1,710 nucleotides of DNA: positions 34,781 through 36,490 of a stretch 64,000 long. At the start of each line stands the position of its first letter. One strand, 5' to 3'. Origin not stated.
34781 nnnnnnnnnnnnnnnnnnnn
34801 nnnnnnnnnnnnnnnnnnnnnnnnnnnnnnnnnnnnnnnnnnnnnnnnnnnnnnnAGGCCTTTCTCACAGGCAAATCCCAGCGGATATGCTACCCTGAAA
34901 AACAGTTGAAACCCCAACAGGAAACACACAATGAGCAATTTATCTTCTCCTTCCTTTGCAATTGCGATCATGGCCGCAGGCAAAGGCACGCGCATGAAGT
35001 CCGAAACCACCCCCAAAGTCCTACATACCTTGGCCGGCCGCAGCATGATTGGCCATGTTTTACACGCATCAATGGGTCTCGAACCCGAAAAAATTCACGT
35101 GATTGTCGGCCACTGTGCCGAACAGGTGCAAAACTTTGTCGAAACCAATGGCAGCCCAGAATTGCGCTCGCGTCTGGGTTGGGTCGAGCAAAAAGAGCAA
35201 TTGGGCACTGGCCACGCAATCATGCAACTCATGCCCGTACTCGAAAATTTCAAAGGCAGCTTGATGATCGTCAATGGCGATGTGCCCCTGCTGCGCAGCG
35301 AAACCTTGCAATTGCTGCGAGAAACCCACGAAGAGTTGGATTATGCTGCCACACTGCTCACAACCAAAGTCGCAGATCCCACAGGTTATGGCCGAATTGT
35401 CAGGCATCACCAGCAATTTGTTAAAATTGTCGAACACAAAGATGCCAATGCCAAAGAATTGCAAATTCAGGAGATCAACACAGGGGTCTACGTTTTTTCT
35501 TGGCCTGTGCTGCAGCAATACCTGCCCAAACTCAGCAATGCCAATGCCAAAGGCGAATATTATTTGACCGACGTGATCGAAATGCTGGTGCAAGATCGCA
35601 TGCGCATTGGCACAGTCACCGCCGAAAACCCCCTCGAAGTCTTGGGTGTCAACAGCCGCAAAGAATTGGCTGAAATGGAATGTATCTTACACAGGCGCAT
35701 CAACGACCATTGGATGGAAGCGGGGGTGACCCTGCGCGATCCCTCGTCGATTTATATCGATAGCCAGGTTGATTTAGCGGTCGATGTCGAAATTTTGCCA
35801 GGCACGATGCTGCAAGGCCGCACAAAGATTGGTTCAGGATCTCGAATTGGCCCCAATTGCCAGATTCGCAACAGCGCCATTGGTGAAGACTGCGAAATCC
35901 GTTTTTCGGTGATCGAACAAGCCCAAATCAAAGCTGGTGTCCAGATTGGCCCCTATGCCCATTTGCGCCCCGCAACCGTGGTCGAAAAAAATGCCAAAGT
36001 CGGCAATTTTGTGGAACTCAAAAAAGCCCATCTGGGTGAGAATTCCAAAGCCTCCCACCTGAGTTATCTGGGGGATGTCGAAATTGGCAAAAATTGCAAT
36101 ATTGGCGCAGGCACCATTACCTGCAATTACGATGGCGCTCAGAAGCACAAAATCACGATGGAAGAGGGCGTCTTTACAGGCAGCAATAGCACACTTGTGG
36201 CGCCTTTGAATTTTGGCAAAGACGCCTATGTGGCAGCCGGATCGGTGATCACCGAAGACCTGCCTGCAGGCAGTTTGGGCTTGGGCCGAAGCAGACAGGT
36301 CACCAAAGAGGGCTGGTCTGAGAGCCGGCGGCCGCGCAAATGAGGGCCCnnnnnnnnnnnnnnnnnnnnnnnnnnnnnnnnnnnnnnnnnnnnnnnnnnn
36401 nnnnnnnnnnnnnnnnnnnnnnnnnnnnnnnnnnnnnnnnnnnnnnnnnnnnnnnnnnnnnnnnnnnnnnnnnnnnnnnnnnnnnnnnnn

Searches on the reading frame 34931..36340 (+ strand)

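Call 22: search_protein_families(library=pfam, proteins=[window:34931-36340:+], max_evalue=0.001)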
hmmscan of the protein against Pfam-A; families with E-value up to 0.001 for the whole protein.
window:34931-36340:+ (470 aa): 7 families
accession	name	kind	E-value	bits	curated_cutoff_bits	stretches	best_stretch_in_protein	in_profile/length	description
PF00132.30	Hexapep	-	5.6e-25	86.4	27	4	331-364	2-35/36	Bacterial transferase hexapeptide (six repeats)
PF00483.29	NTP_transferase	-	2.7e-17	63.6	21.2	1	13-227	4-217/245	Nucleotidyl transferase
PF12804.13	NTP_transf_3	-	1e-13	52.2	27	1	12-146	2-124/160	MobA-like NTP transferase domain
PF25084.1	LbH_EIF2B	-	3.8e-12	46.6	54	1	285-365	9-89/105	EIF2B subunit epsilon LbH domain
PF14602.12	Hexapep_2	-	8.3e-05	22.7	27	0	408-441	2-33/34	Hexapeptide repeat of succinyl-transferase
PF25247.1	LbH_GLGC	-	0.00017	22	27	1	299-396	33-135/135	GLGC left-handed parallel beta-helix domain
PF01128.25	IspD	-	0.00029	21.1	27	1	11-59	3-51/221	2-C-methyl-D-erythritol 4-phosphate cytidylyltransferase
